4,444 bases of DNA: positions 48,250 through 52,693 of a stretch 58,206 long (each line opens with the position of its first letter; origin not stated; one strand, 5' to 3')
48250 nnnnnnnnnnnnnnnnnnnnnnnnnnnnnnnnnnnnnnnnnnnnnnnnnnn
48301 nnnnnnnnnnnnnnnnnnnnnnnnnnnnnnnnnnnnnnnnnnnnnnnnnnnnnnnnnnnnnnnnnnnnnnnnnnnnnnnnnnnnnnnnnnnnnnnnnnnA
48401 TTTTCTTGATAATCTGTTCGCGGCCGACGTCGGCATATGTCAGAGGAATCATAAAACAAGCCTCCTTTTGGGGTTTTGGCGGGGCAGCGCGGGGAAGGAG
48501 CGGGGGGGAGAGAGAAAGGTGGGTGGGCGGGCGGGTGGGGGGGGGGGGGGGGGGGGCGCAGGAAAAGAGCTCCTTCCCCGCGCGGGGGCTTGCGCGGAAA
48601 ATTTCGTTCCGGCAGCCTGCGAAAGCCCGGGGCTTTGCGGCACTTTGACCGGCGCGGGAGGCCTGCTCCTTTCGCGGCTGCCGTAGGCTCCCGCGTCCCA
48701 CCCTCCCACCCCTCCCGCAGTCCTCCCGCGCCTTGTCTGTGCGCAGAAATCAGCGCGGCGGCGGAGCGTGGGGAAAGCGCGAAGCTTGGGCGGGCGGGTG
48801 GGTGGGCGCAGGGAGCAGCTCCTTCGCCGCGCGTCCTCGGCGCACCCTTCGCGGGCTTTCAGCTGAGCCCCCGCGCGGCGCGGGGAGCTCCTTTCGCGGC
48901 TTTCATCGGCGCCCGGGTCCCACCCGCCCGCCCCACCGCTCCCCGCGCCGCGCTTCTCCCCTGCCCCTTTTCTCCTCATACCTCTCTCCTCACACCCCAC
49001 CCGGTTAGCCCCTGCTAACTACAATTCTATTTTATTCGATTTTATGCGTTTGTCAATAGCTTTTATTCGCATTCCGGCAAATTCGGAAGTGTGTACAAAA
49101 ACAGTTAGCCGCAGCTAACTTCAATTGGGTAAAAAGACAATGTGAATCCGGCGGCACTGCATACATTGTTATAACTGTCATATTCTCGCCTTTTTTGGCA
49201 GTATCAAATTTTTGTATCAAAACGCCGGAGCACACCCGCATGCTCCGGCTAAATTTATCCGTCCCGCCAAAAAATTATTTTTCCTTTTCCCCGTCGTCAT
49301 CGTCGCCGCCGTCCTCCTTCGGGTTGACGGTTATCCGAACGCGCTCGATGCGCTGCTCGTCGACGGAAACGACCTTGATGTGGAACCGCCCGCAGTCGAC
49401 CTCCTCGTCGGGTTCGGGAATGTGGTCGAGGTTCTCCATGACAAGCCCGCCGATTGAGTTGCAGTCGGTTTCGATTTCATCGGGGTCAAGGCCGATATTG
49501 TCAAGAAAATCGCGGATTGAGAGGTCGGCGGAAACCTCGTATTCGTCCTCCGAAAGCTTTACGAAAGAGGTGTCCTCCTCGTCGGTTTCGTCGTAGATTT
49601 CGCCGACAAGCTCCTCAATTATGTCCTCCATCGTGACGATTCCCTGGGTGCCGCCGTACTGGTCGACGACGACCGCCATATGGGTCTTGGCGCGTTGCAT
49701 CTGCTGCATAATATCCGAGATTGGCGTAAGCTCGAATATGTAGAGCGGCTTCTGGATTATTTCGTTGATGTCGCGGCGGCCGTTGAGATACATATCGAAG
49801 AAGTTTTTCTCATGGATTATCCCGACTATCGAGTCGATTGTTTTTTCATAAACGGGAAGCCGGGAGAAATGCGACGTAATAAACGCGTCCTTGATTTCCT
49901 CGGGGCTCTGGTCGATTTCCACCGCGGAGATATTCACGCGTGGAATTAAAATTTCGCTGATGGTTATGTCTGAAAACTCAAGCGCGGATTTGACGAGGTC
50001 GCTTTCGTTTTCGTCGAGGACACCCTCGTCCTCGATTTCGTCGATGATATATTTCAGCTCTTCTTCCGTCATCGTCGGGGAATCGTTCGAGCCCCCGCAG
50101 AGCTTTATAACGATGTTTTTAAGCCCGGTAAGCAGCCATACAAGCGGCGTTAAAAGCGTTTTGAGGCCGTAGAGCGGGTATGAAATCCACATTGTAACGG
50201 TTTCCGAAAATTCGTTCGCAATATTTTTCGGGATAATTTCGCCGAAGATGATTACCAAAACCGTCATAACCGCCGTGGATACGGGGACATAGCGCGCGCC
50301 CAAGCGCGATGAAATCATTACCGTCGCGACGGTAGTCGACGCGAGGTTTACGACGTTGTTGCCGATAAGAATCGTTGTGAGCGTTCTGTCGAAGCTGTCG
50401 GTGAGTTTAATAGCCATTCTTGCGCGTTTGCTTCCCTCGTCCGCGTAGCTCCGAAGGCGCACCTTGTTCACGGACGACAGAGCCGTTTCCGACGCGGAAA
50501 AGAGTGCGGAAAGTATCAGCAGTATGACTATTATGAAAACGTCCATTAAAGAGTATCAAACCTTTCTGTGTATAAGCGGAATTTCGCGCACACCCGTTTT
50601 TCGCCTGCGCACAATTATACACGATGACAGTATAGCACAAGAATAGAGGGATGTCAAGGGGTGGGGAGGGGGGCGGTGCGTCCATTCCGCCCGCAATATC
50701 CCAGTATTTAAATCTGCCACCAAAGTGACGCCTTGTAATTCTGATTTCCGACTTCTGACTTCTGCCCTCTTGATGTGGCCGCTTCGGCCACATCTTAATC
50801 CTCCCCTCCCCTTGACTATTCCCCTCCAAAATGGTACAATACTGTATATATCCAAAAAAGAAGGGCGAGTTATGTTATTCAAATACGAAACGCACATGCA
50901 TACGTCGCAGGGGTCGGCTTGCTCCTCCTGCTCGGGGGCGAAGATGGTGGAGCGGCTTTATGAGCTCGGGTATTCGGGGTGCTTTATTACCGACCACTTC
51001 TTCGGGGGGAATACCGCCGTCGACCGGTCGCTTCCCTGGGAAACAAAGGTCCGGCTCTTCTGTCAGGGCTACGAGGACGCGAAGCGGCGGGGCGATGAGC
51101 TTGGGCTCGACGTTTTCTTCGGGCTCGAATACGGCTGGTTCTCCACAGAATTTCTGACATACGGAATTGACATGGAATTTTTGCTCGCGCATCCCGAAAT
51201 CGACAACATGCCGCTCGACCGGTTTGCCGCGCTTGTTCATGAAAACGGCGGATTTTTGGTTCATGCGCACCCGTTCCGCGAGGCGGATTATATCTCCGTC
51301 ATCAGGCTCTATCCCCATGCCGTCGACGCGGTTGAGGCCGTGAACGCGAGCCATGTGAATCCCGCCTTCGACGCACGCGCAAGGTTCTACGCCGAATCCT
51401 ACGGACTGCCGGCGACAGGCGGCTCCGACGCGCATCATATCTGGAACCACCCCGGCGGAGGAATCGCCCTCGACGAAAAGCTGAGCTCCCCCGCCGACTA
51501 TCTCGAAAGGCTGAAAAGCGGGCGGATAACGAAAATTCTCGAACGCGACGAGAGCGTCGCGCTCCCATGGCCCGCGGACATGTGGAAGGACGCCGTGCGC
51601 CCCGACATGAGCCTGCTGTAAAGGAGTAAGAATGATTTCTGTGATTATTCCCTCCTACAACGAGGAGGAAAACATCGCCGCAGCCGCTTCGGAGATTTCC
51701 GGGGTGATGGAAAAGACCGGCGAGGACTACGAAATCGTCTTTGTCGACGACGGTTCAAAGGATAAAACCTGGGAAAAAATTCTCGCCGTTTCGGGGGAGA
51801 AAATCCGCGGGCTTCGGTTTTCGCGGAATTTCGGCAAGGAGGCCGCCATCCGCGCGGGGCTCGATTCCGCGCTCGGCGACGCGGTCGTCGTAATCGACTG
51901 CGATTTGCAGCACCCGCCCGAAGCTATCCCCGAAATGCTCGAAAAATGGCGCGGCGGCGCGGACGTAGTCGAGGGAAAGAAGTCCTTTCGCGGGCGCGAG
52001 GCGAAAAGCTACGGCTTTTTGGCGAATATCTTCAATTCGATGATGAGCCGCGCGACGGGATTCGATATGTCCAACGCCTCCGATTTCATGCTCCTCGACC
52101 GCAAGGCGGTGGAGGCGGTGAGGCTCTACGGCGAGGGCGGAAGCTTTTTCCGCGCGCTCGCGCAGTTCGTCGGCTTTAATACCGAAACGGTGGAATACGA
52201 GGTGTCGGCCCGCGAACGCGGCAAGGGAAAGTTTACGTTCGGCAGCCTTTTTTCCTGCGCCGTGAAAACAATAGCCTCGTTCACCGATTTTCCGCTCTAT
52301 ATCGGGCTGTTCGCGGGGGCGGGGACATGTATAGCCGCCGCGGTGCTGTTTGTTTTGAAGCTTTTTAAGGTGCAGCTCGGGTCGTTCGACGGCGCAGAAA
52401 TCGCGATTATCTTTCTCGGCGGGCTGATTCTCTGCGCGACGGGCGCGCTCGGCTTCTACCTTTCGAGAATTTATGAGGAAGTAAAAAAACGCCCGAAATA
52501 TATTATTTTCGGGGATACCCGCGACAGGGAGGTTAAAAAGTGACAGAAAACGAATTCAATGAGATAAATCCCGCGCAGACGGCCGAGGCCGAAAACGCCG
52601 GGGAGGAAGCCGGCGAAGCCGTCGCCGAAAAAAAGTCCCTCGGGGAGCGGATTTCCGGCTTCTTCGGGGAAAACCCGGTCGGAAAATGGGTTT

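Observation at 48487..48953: BIME-like hairpin repeat family with a (G3N1)3G3 core: 13 units in six intergenic clusters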

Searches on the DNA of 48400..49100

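Call 56: search_rna_families(source=window, start=48400, end=49100, threshold=evalue, max_evalue=10)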
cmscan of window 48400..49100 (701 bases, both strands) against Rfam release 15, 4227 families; matches with E-value up to 10: 3.
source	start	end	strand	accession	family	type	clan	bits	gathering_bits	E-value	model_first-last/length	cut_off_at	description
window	48986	49020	+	RF01116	Yfr1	Gene; sRNA;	-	15.3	38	2.6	22-57/59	no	Cyanobacterial functional RNA 1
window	48566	48593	+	RF00502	TCV_Pr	Cis-reg;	-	14.5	40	8.8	1-34/34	no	Turnip crinkle virus (TCV) core promoter hairpin (Pr)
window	48869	48897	+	RF02401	ClpQY_promoter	Cis-reg;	-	13.9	42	2.2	1-31/57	no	ClpQY promoter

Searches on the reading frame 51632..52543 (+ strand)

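Call 66: search_protein_families(library=pfam, proteins=[window:51632-52543:+])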
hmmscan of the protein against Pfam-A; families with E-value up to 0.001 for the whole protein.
window:51632-52543:+ (303 aa): 3 families
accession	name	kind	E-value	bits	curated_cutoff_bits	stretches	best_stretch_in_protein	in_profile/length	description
PF00535.33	Glycos_transf_2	-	4.8e-30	105.1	23.3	1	3-160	1-164/168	Glycosyl transferase family 2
PF10111.15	Glyco_tranf_2_2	-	0.0004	20.4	27.3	1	3-99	1-99/276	Glycosyltransferase like family 2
PF13641.12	Glyco_tranf_2_3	-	0.00047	20.7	27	1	2-120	3-126/230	Glycosyltransferase like family 2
